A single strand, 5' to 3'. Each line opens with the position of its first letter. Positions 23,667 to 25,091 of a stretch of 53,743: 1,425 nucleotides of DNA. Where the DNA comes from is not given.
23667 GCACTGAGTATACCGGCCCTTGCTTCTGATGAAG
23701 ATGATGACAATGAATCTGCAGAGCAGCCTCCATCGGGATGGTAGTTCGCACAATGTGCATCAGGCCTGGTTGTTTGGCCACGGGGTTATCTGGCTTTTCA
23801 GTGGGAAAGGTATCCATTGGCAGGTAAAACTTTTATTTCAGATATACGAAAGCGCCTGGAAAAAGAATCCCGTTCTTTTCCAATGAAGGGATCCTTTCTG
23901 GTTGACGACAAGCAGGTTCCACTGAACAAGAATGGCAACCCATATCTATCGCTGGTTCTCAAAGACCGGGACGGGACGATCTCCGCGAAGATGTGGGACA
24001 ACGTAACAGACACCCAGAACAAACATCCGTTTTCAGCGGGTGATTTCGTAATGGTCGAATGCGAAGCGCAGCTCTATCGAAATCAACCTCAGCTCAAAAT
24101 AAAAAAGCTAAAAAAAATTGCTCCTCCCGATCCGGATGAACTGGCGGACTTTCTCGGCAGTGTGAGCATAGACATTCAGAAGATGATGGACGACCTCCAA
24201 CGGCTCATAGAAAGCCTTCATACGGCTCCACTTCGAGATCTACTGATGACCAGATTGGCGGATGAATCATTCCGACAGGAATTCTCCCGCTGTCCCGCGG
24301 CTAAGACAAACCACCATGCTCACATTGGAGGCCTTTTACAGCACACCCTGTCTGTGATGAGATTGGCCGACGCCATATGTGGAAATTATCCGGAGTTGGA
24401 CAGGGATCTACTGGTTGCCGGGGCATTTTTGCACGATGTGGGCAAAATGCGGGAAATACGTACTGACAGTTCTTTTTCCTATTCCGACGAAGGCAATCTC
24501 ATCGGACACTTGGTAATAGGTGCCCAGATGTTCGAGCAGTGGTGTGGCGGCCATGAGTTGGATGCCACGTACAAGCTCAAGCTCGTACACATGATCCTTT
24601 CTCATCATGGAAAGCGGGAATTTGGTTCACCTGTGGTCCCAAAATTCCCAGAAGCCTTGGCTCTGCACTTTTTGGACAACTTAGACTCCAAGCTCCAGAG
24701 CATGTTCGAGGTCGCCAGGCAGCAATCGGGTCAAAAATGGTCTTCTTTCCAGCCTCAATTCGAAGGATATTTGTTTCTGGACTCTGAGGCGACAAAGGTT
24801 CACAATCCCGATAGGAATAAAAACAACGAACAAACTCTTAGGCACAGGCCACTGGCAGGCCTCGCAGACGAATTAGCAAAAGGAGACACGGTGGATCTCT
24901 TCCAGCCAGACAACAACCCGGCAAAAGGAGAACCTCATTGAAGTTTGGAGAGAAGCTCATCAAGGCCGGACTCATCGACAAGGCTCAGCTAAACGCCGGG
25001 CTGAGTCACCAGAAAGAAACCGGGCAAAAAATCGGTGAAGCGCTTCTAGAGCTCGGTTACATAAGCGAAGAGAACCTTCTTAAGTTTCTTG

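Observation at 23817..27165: Three translationally coupled genes form a candidate c-di-GMP sensing/turnover module: YhaM-like nuclease, MshEN receptor, and a degenerate HD-GYP/pseudo-REC/PATAN protein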

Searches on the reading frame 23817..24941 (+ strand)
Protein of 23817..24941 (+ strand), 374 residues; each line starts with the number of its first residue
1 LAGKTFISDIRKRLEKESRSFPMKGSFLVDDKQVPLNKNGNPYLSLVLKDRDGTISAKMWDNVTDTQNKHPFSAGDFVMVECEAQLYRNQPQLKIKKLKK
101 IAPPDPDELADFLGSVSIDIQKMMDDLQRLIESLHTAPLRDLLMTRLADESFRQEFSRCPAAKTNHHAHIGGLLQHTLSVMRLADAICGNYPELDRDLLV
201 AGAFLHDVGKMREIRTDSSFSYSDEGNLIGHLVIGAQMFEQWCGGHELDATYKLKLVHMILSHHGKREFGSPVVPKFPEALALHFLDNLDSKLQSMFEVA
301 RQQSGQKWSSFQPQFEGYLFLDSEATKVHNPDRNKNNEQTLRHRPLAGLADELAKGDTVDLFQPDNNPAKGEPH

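Call 3: search_protein_families(library=pfam, proteins=[window:23817-24941:+], max_evalue=0.1)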
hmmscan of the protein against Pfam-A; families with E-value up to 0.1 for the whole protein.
window:23817-24941:+ (374 aa): 6 families
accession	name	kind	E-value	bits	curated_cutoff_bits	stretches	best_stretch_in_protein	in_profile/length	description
PF01966.28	HD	-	2.6e-14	53.9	22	1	174-290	2-114/116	HD domain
PF01336.31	tRNA_anti-codon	-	6.3e-07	29.7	27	1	33-100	11-74/75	OB-fold nucleic acid binding domain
PF18019.7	Cas3_HD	-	3e-05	24.6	23.1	1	171-315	27-178/207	Cas3, HD domain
PF07514.17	TraI_2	-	0.0016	17.9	23.9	1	157-188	50-81/324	Putative helicase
PF13742.12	tRNA_anti_2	-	0.0021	18.7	27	1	38-95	35-91/95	OB-fold nucleic acid binding domain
PF16100.11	RMI2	-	0.092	13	29.4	0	41-101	55-114/132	RecQ-mediated genome instability protein 2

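Call 4: search_protein_families(library=ncbifam, proteins=[window:23817-24941:+], max_evalue=0.1)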
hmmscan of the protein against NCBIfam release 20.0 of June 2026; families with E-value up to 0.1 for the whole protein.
window:23817-24941:+ (374 aa): 12 families
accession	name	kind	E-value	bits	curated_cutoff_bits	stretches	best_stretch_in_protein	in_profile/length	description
NF010007.0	PRK13480.1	equivalog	2.6e-61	207.4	460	1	27-300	18-286/314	3'-5' exoribonuclease YhaM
TIGR00277.1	HDIG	domain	6e-11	42.1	27.6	1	172-241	4-67/84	HDIG domain-containing metalloprotein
TIGR01596.1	cas3_HD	equivalog_domain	9.9e-07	29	43.45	1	173-312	1-132/178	CRISPR-associated endonuclease Cas3''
NF041494.1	MobH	equivalog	1e-05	24.6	200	1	159-184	50-75/340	MobH family relaxase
TIGR03760.1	ICE_TraI_Pfluor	equivalog_domain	0.0003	20.5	161.4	1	157-188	52-83/218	integrating conjugative element relaxase, PFGI-1 class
NF004226.0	PRK05673.1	equivalog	0.0011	16.9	1002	1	17-138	979-1098/1146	DNA polymerase III subunit alpha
TIGR00237.1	xseA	equivalog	0.0017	17.6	180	1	37-98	33-93/389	exodeoxyribonuclease VII large subunit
TIGR02621.3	cas3_GSU0051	exception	0.0044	15.9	400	1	137-213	651-713/854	type I-G CRISPR-associated helicase/endonuclease Cas3g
NF045665.1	NTPtran_DVU1551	equivalog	0.0067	15.5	315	1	172-212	217-261/359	DVU_1551 family NTP transferase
NF009343.0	PRK12703.1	equivalog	0.0095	14.8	434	1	173-213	188-227/339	tRNA (cytidine(56)-2'-O)-methyltransferase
TIGR00295.1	TIGR00295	hypoth_equivalog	0.012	15.4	172.35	1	174-212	15-57/164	TIGR00295 family protein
NF002895.0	PRK03381.1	equivalog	0.031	12.3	631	1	197-260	444-492/782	[protein-PII] uridylyltransferase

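Call 22: search_solved_structures(query=window:23817-24941:+, max_evalue=0.001, show_alignments=2)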
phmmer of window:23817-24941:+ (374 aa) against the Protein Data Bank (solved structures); distinct sequences matched with E-value up to 0.001: 2.
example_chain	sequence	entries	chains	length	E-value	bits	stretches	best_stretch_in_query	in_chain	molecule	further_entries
9h3f_A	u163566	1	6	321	5.4e-53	183.6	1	34-299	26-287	3'-5' exoribonuclease YhaM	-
9o7t_A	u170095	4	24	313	3.6e-42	148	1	27-304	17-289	Cmp-binding-factor 1 | YhaM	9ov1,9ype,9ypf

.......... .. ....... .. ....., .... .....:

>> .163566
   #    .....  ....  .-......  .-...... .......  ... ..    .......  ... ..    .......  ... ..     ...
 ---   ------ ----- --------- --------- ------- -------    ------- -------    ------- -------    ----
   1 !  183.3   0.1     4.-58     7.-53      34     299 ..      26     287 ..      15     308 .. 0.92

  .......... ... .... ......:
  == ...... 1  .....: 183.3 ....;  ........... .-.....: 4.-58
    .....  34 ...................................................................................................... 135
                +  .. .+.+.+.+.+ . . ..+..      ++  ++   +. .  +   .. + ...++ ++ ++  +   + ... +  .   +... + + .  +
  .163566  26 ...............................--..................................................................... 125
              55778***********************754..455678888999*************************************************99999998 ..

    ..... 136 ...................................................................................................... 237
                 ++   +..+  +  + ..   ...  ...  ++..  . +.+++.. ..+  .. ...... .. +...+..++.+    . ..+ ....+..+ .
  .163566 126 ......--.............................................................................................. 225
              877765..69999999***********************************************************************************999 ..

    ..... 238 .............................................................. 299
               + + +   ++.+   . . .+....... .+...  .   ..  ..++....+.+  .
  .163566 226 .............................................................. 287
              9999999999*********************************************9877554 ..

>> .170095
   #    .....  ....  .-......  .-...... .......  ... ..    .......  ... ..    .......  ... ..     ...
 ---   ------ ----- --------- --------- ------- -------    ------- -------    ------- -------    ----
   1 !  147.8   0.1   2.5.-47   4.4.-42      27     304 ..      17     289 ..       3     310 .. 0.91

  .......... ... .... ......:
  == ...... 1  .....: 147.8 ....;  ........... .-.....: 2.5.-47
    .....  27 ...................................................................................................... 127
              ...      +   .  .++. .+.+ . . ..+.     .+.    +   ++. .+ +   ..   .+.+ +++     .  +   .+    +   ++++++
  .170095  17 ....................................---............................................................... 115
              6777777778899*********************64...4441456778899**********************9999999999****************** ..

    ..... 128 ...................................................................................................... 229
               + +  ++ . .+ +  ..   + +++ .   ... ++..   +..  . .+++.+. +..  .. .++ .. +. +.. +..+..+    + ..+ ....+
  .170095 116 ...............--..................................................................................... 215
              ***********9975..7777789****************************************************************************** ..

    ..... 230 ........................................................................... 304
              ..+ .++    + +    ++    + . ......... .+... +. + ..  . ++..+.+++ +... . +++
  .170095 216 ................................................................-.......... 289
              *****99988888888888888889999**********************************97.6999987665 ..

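Call 49: find_homologous_proteins(query=window:23817-24941:+)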
Query window:23817-24941:+ (374 aa): 5316 proteins with E <= 0.001 among 8000 candidates; the best 120 are listed.
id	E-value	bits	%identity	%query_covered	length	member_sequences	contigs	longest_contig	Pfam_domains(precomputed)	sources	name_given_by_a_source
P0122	1.7e-253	858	100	100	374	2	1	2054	PF01966.29,PF18019.8,PF01336.32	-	-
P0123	3.0e-191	653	78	100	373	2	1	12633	PF01966.29,PF01336.32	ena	-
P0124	4.7e-153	528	67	95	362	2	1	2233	PF01966.29,PF01336.32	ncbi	-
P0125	1.7e-152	526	63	99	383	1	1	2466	PF01966.29,PF01336.32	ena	-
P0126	1.2e-149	516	66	93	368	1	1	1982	PF01966.29,PF18019.8,PF01336.32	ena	-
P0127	9.3e-146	504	62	95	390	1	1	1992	PF01966.29,PF01336.32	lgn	-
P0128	3.5e-145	502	61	98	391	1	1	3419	PF01966.29,PF01336.32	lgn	-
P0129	6.4e-143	494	62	97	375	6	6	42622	PF01966.29,PF01336.32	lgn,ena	-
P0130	7.6e-142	491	61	97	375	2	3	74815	PF07514.18,PF01966.29,PF01336.32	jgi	jgi:3'-5' exoribonuclease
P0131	7.7e-138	478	60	93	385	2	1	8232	PF01966.29,PF01336.32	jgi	jgi:3'-5' exoribonuclease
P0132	1.2e-122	428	58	87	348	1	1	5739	PF01966.29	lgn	-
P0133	4.4e-100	353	50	93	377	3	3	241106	PF01966.29,PF01336.32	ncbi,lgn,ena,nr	ncbi:MAG TPA: HD domain-containing protein [Myxococcota bacterium]|nr:HD domain-containing protein [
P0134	1.5e-98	348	49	93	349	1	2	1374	PF01966.29,PF01336.32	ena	-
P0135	1.5e-95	339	50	86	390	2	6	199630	PF01966.29,PF01336.32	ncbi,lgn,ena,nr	ncbi:MAG TPA: HD domain-containing protein [Myxococcota bacterium]|nr:HD domain-containing protein [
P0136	1.9e-95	338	50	86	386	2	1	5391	PF01966.29,PF01336.32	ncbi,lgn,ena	-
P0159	4.3e-71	258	44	87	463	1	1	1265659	PF01966.29,PF01336.32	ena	-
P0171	2.4e-70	256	43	82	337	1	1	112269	PF01966.29,PF01336.32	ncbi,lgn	ncbi:MAG: OB-fold nucleic acid binding domain-containing protein [Gemmataceae bacterium]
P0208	7.2e-68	247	41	80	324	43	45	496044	PF01966.29,PF01336.32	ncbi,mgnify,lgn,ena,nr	ncbi:MAG: HD domain-containing protein [Syntrophaceae bacterium]|mgnify:CR=1 FL=1|nr:HD domain-conta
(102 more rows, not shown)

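Call 50: find_encoding_contigs(protein=window:23817-24941:+, flank=6000, max_places=6)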
Protein window:23817-24941:+ (374 aa): 3 contigs read that carry it; 3 places shown.
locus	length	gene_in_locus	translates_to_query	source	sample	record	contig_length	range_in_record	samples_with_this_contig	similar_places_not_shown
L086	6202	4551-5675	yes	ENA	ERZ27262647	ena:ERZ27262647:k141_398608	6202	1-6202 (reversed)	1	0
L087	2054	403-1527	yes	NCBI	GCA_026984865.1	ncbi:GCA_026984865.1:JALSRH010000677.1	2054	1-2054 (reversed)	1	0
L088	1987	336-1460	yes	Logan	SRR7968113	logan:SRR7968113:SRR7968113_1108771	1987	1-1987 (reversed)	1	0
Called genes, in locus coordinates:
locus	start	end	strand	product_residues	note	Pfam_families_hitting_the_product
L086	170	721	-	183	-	PF03602:Cons_hypoth95, PF05175:MTS (faint)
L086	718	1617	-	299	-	-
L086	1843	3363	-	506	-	-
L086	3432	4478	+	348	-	-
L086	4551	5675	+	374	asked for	PF01336:tRNA_anti-codon (weak), PF18019:Cas3_HD (faint), PF01966:HD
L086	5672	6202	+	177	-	?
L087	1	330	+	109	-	?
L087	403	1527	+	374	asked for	PF01336:tRNA_anti-codon (weak), PF18019:Cas3_HD (faint), PF01966:HD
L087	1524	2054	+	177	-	?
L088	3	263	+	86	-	?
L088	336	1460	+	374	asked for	PF01336:tRNA_anti-codon (weak), PF18019:Cas3_HD (faint), PF01966:HD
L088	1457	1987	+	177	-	?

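Call 51: find_encoding_contigs(protein=P0123, flank=6000, max_places=3)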
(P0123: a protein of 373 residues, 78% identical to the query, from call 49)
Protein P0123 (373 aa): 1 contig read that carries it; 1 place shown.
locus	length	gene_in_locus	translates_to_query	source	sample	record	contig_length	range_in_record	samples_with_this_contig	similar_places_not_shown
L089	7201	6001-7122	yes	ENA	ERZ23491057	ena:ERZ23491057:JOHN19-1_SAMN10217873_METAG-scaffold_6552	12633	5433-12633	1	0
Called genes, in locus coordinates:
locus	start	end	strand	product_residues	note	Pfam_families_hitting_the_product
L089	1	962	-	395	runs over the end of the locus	PF00155:Aminotran_1_2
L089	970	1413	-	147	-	PF01467:CTP_transf_like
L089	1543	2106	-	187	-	PF03602:Cons_hypoth95, PF01170:UPF0020 (weak), PF02475:TRM5-TYW2_MTfase (weak), PF05175:MTS, PF13847:Methyltransf_31 (weak), PF09445:Methyltransf_15 (weak)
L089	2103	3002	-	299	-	-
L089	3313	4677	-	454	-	-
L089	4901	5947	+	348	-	-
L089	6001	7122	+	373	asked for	PF01336:tRNA_anti-codon (weak), PF01966:HD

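Call 59: find_encoding_contigs(protein=P0208, flank=4000, max_places=2)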
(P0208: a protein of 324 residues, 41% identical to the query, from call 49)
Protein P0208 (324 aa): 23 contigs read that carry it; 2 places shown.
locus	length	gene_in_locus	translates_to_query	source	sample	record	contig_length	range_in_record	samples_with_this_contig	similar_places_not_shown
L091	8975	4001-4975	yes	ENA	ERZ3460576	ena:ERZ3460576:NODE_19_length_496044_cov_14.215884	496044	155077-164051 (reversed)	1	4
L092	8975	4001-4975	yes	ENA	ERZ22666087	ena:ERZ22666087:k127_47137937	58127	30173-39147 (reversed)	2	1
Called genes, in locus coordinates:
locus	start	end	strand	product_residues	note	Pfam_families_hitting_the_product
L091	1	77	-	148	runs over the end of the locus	PF02381:MraZ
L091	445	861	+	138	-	PF03652:RuvX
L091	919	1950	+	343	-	PF02618:YceG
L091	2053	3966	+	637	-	PF00009:GTP_EFTU, PF01926:MMR_HSR1 (weak), PF25461:Beta-barrel_SelB, PF09106:WHD_2nd_SelB, PF09107:WHD_3rd_SelB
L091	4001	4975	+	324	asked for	PF01336:tRNA_anti-codon, PF01966:HD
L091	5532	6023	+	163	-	PF07238:PilZ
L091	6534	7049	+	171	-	PF07589:PEP_exosort_dom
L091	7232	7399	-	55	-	-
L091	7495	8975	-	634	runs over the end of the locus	PF13522:GATase_6, PF13537:GATase_7, PF00733:Asn_synthase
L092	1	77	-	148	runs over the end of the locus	PF02381:MraZ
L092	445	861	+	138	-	PF03652:RuvX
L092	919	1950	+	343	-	PF02618:YceG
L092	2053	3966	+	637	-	PF00009:GTP_EFTU, PF01926:MMR_HSR1 (weak), PF25461:Beta-barrel_SelB, PF09106:WHD_2nd_SelB, PF09107:WHD_3rd_SelB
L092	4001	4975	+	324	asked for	PF01336:tRNA_anti-codon, PF01966:HD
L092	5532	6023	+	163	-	PF07238:PilZ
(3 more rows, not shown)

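Call 60: find_encoding_contigs(protein=P0171, flank=4000, max_places=2)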
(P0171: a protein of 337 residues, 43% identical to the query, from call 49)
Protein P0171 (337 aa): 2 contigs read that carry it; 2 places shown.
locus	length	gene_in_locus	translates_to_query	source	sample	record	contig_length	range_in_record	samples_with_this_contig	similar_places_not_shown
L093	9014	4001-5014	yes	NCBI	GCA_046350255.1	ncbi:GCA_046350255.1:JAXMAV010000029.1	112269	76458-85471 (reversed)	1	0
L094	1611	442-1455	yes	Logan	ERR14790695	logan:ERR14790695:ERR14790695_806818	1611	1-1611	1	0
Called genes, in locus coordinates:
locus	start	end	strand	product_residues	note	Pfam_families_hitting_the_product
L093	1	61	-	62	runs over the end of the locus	-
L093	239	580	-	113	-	PF16697:Yop-YscD_cpl, PF00498:FHA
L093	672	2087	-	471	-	-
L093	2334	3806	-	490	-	PF00370:FGGY_N, PF02782:FGGY_C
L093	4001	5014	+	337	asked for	PF01336:tRNA_anti-codon, PF01966:HD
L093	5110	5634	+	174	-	PF00578:AhpC-TSA, PF08534:Redoxin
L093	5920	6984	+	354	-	-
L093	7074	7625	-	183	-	PF00578:AhpC-TSA, PF08534:Redoxin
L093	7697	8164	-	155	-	PF12867:DinB_2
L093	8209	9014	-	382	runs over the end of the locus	PF00005:ABC_tran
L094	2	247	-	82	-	?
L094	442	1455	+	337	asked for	PF01336:tRNA_anti-codon, PF01966:HD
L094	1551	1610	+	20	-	?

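Call 61: find_encoding_contigs(protein=P0159, flank=4000, max_places=2)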
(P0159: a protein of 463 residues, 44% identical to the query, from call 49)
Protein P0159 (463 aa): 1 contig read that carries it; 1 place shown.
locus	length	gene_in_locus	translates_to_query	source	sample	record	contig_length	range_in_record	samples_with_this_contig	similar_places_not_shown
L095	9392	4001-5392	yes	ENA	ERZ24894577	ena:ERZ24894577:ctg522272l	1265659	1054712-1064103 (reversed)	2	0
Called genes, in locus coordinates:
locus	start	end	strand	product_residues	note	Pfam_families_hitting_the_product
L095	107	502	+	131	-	PF00005:ABC_tran (weak)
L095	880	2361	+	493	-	PF02934:GatB_N, PF02637:GatB_Yqey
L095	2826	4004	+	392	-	PF13624:SurA_N_3, PF13623:SurA_N_2, PF13145:Rotamase_2, PF13616:Rotamase_3, PF00639:Rotamase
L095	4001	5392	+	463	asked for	PF01336:tRNA_anti-codon, PF01966:HD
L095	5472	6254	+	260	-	PF00106:adh_short, PF08659:KR, PF13561:adh_short_C2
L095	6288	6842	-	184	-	-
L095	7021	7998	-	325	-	-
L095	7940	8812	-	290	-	PF04072:LCM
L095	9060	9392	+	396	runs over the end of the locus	PF08240:ADH_N, PF00107:ADH_zinc_N (weak)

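Call 63: search_protein_families(library=padloc, proteins=[window:23817-24941:+], max_evalue=0.001)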
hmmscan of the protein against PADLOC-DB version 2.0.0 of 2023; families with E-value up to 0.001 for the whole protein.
window:23817-24941:+ (374 aa): 6 families
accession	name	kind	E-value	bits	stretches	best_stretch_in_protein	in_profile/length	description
PDLC01254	Cas3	-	3e-09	35.3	1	173-354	9-157/164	CAS-I; effector_G3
PDLC00940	Cas3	-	2.6e-07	29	1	173-312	1-132/178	CRISPR-associated endonuclease Cas3-HD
PDLC01767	Cas3e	-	1.7e-06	24.8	1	172-291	45-134/680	-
PDLC01765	Cas3c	-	5.7e-05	20.2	1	168-266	20-94/612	-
PDLC02079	Cas3b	-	0.00016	18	1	171-218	12-58/691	-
PDLC01757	Cas3b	-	0.0007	16.2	1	172-269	12-104/676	-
